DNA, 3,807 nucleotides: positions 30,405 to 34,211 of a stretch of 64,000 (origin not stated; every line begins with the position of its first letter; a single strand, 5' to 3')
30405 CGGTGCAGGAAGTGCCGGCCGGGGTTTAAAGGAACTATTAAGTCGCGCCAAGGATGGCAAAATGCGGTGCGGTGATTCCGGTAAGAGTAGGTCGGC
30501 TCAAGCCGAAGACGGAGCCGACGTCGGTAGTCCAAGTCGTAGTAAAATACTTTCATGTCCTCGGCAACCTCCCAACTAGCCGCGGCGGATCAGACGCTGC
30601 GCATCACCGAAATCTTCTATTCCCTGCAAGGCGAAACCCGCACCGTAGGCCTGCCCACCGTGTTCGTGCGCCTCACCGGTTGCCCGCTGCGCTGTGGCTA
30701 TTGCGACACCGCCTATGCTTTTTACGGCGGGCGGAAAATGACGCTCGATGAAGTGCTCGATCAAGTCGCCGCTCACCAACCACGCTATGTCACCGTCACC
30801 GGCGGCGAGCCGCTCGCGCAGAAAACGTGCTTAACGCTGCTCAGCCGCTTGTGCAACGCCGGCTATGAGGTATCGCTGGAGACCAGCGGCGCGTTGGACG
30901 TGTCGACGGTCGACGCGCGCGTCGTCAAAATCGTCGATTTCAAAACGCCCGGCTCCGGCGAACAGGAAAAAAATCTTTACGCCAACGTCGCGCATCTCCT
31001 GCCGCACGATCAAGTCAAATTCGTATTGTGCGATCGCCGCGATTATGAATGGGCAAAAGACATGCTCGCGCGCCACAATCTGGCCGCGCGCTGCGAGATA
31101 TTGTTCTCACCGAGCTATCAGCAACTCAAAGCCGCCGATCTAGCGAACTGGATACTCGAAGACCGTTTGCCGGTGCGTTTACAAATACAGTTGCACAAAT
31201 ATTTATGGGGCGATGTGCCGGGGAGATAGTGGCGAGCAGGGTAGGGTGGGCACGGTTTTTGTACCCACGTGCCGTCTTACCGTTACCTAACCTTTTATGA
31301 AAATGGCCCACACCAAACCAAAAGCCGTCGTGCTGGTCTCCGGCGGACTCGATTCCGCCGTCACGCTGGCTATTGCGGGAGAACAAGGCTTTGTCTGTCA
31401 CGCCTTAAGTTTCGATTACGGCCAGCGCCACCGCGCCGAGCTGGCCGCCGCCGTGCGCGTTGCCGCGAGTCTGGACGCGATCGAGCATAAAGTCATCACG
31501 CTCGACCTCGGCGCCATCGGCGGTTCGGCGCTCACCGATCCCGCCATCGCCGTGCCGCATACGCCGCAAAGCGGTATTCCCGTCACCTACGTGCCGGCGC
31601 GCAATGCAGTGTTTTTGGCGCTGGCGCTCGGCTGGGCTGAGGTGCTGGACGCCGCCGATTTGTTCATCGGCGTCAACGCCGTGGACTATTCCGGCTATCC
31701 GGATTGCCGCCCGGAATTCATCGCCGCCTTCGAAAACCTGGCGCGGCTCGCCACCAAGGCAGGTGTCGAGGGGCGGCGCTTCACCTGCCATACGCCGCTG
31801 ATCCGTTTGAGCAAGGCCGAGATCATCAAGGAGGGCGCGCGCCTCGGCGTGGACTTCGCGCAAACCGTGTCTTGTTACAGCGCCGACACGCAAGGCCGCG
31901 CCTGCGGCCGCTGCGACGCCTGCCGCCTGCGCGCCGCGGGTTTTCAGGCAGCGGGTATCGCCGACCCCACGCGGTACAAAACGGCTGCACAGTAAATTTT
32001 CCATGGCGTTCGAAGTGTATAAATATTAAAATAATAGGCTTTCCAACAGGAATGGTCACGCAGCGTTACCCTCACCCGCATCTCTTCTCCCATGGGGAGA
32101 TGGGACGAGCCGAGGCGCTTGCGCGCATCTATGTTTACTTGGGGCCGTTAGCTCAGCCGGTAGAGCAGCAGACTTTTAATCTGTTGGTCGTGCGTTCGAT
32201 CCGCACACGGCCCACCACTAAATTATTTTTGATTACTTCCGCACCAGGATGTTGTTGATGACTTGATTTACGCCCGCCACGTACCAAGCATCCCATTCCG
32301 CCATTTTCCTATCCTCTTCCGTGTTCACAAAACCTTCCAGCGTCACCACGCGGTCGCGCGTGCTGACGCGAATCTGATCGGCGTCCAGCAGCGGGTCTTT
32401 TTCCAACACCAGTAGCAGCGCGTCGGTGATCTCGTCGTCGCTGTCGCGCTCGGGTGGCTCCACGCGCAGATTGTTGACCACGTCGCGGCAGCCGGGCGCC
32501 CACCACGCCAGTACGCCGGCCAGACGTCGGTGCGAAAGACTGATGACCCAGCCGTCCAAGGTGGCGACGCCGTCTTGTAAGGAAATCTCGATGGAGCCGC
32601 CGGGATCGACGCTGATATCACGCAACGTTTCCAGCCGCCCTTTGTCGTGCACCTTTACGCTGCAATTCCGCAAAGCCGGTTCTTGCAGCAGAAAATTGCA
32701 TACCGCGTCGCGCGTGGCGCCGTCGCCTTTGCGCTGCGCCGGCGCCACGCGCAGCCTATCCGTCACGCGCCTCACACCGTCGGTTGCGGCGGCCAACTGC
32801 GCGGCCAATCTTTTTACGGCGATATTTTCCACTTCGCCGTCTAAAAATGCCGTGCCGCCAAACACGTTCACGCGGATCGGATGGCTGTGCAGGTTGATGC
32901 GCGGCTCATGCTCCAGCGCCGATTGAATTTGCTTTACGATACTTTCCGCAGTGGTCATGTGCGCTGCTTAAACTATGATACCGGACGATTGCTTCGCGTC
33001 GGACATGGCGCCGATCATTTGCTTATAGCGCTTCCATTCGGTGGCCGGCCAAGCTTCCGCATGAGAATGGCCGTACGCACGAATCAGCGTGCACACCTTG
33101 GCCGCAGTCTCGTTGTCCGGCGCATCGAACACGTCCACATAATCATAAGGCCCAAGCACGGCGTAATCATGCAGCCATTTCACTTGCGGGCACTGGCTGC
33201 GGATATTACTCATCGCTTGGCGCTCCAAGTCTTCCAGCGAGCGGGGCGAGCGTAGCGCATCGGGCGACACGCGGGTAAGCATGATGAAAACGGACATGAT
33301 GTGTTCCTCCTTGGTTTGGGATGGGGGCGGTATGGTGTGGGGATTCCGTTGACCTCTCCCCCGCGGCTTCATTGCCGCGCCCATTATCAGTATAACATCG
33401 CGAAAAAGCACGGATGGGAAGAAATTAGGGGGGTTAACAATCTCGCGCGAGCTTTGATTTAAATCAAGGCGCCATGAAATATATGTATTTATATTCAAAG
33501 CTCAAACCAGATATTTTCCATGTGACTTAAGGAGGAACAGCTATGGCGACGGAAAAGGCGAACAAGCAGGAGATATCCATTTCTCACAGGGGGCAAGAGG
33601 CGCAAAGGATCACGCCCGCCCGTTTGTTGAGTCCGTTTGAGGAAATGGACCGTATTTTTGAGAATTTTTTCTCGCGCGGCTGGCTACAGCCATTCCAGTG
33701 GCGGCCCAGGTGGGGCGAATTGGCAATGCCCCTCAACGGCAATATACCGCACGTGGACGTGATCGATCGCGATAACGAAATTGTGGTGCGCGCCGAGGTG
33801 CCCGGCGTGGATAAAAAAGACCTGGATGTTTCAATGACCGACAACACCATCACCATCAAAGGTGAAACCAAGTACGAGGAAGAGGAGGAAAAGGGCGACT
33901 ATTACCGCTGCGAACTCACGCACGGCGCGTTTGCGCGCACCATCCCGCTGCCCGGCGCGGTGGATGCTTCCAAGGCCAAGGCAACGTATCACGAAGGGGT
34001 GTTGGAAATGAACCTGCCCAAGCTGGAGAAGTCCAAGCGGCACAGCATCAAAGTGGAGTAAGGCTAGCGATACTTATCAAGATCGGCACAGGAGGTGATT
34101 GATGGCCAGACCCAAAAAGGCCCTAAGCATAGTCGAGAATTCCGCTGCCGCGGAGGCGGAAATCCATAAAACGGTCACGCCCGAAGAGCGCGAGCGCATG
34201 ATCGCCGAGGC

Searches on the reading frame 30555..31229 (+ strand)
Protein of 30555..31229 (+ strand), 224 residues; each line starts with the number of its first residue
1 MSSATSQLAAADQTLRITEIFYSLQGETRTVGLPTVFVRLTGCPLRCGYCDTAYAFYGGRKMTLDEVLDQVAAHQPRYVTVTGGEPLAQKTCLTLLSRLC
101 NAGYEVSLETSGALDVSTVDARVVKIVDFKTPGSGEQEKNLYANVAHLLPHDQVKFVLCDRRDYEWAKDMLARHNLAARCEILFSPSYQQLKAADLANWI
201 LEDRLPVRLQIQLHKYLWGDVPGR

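Call 58: search_protein_families(library=ncbifam, proteins=[window:30555-31229:+], max_evalue=0.00001)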
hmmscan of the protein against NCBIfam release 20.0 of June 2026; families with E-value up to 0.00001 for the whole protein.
window:30555-31229:+ (224 aa): 9 families
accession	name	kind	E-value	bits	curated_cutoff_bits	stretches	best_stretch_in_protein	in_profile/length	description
TIGR04349.1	rSAM_QueE_gams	hypoth_equivalog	3.2e-113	376.5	300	1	15-224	1-210/210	7-carboxy-7-deazaguanine synthase QueE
TIGR03963.1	rSAM_QueE_Clost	equivalog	6.7e-50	169.8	260.1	1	16-219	2-213/219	putative 7-carboxy-7-deazaguanine synthase QueE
TIGR03365.1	Bsubt_queE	equivalog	5.6e-26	91.5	206.1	1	14-176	2-177/238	7-carboxy-7-deazaguanine synthase QueE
TIGR04322.1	rSAM_QueE_Ecoli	equivalog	1.7e-22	80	200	2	65-217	65-212/215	7-carboxy-7-deazaguanine synthase QueE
TIGR04508.1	queE_Cx14CxxC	equivalog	3e-13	50.1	240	1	17-117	3-122/208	7-carboxy-7-deazaguanine synthase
TIGR02495.1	NrdG2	equivalog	6.5e-12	45.2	131.15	1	32-113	15-100/193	anaerobic ribonucleoside-triphosphate reductase activating protein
TIGR02493.1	PFLA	equivalog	3.5e-10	39.6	231.75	1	37-129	19-121/235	pyruvate formate-lyase-activating protein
TIGR02494.1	PFLE_PFLC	subfamily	4.1e-07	29.5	174.35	0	59-129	101-177/293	glycyl-radical enzyme activating protein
NF048010.1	SfplDhtActHpsHDes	equivalog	6.1e-06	25.3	430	0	53-122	104-179/298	(2S)-3-sulfopropanediol dehydratase activating enzyme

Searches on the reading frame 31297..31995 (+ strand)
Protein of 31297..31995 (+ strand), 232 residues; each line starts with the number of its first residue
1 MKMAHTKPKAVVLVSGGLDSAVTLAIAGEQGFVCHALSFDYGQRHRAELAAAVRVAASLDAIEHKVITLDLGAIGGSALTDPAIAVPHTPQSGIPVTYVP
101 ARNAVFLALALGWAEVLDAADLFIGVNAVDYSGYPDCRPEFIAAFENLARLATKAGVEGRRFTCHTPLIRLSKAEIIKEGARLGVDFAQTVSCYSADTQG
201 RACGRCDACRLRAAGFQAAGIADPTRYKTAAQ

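Call 58: search_protein_families(library=ncbifam, proteins=[window:31297-31995:+], max_evalue=0.00001)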
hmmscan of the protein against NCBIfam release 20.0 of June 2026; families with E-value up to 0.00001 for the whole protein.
window:31297-31995:+ (232 aa): 3 families
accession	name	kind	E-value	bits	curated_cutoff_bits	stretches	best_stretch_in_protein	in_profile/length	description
TIGR00364.1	TIGR00364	equivalog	2.2e-57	193.9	150.3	1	10-212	1-201/201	7-cyano-7-deazaguanine synthase QueC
NF008317.0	PRK11106.1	equivalog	9.5e-43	146.2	378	1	9-217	3-211/231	7-cyano-7-deazaguanine synthase QueC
NF041925.1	QatC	equivalog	5.6e-07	28.8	280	0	185-229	277-328/398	Qat anti-phage system QueC-like protein QatC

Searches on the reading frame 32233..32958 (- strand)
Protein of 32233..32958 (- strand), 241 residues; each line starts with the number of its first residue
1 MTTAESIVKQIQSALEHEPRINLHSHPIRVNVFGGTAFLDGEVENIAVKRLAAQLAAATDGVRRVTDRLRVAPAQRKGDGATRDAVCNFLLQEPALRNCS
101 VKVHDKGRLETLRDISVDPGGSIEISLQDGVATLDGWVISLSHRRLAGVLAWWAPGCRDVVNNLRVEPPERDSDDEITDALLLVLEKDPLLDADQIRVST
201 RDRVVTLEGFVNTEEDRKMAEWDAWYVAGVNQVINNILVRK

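Call 58: search_protein_families(library=ncbifam, proteins=[window:32233-32958:-], max_evalue=0.00001)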
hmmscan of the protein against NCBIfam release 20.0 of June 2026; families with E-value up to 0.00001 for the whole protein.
window:32233-32958:- (241 aa): 2 families
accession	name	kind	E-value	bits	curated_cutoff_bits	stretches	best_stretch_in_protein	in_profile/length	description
NF007858.0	PRK10568.1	equivalog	2e-13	50.4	174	1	122-240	81-205/206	molecular chaperone OsmY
NF008247.1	PRK11023.1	equivalog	1.8e-06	27.9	184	0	8-103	52-150/192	division/outer membrane stress-associated lipid-binding lipoprotein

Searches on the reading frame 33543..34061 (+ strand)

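Call 58: search_protein_families(library=ncbifam, proteins=[window:33543-34061:+], max_evalue=0.00001)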
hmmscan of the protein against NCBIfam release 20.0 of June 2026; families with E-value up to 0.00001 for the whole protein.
window:33543-34061:+ (172 aa): 3 families
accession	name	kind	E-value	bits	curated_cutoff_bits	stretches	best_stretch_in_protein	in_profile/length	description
NF041800.1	Hsp20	equivalog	4.6e-22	78.3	140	1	68-172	73-162/162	archaeal heat shock protein Hsp20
NF041799.1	Hsp14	equivalog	1.7e-19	69.9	100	1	68-171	18-117/118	archaeal heat shock protein Hsp14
NF042420.1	Hsp18_Clos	equivalog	2.6e-19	69.8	195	1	35-171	20-144/147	heat shock protein Hsp18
